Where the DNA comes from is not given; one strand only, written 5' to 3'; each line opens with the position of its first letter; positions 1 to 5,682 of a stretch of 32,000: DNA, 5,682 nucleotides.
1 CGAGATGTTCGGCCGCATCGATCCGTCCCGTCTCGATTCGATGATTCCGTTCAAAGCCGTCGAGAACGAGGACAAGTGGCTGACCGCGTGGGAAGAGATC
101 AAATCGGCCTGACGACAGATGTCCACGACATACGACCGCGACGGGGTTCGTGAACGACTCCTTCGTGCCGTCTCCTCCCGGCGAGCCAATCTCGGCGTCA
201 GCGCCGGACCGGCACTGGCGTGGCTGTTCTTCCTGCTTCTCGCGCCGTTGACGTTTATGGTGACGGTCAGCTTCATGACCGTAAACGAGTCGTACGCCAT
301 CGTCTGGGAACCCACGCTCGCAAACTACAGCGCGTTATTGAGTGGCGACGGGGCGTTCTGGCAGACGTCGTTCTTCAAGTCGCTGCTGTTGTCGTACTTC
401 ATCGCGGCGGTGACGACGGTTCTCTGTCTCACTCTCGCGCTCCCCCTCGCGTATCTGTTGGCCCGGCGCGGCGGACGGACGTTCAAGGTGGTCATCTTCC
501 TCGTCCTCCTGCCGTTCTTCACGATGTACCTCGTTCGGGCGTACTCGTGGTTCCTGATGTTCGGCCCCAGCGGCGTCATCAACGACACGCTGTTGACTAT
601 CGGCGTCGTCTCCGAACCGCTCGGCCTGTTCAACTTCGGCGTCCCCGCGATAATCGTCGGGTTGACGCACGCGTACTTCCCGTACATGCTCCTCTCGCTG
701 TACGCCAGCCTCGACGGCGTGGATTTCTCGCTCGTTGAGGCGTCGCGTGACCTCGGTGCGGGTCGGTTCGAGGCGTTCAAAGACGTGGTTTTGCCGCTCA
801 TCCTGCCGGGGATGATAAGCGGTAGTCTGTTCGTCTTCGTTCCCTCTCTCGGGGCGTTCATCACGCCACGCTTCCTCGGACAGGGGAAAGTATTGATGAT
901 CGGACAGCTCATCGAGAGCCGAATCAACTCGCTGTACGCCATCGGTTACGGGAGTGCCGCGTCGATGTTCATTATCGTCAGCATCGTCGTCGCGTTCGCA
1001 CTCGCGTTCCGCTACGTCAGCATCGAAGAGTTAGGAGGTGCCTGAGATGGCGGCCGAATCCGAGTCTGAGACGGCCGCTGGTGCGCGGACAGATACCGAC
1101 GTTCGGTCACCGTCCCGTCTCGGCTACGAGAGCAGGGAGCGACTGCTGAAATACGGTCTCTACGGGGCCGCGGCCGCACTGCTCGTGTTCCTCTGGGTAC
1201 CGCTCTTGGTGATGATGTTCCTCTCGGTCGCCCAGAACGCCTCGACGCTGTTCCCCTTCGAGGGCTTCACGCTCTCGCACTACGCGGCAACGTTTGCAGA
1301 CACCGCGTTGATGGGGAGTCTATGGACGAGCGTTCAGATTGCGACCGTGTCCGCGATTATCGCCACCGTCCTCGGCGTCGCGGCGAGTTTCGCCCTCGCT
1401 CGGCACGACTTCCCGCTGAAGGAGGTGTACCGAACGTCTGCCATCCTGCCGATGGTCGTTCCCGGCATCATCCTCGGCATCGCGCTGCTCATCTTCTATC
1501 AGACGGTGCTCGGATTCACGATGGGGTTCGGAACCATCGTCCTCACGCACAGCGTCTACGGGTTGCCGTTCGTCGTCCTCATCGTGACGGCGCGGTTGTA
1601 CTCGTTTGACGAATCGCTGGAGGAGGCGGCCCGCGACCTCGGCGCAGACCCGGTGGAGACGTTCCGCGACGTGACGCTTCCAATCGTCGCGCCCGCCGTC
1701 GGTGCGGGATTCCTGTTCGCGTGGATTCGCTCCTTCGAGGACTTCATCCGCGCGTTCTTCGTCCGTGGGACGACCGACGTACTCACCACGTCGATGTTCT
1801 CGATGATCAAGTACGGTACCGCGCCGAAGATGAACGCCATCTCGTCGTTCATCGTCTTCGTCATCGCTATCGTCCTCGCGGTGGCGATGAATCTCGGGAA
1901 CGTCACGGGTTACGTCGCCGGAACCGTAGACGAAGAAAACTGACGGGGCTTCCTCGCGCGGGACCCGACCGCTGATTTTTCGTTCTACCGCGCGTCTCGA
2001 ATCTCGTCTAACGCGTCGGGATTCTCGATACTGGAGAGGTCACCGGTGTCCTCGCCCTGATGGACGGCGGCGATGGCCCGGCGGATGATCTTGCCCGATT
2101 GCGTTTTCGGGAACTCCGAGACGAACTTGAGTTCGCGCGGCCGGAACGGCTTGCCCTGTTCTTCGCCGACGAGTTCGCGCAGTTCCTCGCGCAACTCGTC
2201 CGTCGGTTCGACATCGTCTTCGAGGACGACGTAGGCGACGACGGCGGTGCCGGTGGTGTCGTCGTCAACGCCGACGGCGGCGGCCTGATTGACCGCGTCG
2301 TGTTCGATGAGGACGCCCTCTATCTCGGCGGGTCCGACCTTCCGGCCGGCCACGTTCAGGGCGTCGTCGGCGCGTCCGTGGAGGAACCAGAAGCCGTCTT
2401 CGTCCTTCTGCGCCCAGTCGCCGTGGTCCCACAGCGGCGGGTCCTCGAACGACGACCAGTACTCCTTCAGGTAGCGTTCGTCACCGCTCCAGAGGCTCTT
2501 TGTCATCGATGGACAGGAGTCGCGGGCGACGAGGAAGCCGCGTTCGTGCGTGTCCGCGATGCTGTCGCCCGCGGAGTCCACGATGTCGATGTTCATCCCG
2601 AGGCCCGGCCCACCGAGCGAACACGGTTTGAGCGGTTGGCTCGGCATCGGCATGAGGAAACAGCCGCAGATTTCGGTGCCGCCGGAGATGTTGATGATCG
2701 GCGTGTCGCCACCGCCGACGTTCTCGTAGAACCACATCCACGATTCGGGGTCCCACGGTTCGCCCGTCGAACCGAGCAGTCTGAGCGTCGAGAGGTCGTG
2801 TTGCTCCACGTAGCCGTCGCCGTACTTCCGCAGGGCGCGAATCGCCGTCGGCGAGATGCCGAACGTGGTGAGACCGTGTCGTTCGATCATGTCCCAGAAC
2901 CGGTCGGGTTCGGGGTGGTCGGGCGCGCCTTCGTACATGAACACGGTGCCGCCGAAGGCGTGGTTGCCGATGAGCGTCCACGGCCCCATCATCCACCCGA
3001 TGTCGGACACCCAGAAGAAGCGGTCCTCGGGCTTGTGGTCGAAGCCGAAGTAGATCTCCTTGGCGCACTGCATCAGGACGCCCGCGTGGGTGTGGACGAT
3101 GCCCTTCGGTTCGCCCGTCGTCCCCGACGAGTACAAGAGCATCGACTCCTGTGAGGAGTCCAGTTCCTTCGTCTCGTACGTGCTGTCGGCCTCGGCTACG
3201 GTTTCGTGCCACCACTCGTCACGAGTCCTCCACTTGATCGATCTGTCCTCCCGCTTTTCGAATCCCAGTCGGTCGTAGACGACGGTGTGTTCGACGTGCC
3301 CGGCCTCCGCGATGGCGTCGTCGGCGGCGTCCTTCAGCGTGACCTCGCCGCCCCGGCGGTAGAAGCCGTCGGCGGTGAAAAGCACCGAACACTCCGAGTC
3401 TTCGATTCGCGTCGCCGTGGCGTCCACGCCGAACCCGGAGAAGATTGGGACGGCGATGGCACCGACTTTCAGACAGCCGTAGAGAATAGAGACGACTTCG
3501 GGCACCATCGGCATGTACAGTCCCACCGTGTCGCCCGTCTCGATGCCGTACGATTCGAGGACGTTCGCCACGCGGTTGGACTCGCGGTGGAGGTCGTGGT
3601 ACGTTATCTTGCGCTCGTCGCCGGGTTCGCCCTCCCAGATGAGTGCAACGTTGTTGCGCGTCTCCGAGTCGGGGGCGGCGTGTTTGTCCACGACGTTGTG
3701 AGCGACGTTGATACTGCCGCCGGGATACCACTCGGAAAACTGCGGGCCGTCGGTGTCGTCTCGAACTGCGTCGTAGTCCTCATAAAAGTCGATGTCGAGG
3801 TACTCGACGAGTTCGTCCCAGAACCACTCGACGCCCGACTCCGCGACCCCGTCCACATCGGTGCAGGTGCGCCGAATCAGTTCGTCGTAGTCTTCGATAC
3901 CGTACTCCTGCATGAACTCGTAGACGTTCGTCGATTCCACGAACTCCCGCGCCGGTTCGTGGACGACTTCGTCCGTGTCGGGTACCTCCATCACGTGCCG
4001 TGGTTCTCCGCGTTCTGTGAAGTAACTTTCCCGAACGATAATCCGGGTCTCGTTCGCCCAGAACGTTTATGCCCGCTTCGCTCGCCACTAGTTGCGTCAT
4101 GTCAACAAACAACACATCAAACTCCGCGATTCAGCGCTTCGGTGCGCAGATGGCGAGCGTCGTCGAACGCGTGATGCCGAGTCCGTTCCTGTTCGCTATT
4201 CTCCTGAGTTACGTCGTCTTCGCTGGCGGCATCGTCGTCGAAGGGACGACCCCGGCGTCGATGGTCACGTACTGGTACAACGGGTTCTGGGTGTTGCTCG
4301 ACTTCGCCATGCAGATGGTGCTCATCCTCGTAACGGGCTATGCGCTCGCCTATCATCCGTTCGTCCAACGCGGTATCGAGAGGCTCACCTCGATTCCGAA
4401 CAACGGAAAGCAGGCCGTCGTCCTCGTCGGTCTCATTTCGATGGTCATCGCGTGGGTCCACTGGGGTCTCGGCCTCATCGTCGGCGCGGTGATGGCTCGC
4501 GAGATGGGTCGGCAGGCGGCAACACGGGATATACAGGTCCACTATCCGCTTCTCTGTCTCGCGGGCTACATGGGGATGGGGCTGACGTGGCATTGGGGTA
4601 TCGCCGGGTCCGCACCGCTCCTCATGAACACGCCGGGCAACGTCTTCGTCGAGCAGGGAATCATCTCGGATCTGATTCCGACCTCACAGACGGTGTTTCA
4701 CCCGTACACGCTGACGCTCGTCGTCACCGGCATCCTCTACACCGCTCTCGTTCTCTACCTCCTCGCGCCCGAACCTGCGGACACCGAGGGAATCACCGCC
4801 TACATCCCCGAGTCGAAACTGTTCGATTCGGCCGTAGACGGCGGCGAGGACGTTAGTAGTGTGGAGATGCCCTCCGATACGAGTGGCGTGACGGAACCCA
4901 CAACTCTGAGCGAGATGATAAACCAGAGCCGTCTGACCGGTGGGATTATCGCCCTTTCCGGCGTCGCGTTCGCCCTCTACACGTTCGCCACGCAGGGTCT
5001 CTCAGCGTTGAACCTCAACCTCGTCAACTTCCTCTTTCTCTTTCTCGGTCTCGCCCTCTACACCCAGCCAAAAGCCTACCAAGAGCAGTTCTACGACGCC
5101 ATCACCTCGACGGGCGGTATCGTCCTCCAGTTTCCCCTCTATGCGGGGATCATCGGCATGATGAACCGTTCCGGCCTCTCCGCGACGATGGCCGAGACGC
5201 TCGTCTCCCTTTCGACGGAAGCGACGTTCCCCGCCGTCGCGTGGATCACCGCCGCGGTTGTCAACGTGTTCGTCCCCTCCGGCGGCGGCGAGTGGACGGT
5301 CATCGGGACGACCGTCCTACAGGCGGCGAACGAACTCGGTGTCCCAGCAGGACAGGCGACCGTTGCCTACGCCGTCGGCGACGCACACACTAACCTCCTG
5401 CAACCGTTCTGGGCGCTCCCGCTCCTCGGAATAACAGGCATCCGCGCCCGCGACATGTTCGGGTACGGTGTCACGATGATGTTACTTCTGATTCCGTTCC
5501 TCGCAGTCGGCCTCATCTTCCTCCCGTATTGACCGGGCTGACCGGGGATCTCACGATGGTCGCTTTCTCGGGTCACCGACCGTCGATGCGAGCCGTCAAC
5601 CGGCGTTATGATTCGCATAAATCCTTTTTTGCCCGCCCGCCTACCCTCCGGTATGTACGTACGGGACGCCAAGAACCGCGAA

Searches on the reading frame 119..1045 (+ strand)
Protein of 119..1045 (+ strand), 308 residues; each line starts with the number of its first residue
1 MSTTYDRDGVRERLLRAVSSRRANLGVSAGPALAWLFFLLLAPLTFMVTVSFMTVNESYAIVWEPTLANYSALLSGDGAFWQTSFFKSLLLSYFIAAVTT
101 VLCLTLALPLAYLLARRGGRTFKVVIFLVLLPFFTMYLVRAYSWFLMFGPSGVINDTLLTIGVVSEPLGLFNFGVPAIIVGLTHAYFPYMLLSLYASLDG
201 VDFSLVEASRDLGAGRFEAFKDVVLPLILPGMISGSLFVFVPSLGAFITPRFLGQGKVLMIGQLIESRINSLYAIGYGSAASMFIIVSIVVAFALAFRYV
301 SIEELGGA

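Call 63: search_protein_families(library=pfam, proteins=[window:119-1045:+], max_evalue=0.0001)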
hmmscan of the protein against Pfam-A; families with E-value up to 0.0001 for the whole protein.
window:119-1045:+ (308 aa): 1 family
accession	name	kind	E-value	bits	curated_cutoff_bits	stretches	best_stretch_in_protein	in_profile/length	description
PF00528.27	BPD_transp_1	-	2.3e-10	40.9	26.4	1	108-295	2-172/184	Binding-protein-dependent transport system inner membrane component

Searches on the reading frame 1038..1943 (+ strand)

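Call 63: search_protein_families(library=pfam, proteins=[window:1038-1943:+], max_evalue=0.0001)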
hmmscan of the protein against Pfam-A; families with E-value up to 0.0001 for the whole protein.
window:1038-1943:+ (301 aa): 1 family
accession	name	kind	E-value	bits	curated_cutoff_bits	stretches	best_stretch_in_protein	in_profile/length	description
PF00528.27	BPD_transp_1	-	2.5e-14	53.9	26.4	1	113-282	5-170/184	Binding-protein-dependent transport system inner membrane component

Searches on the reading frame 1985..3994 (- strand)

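Call 63: search_protein_families(library=pfam, proteins=[window:1985-3994:-], max_evalue=0.0001)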
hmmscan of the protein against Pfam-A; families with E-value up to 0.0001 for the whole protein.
window:1985-3994:- (669 aa): 3 families
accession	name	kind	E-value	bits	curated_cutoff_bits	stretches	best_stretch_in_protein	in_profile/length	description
PF00501.34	AMP-binding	-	3.8e-72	243.6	29.9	1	111-493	7-377/384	AMP-binding enzyme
PF13193.12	AMP-binding_C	-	8.1e-23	81.6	24.5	1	557-635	1-76/76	AMP-binding enzyme C-terminal domain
PF16177.11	ACAS_N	-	4.1e-11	43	27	1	55-101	12-55/55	Acetyl-coenzyme A synthetase N-terminus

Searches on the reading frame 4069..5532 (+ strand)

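Call 63: search_protein_families(library=pfam, proteins=[window:4069-5532:+], max_evalue=0.0001)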
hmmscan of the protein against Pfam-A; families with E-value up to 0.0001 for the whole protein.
window:4069-5532:+ (487 aa): 1 family
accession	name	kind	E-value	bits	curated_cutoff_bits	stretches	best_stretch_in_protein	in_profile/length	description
PF02667.20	SCFA_trans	-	1.3e-128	430.3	27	1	21-485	2-453/453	Short chain fatty acid transporter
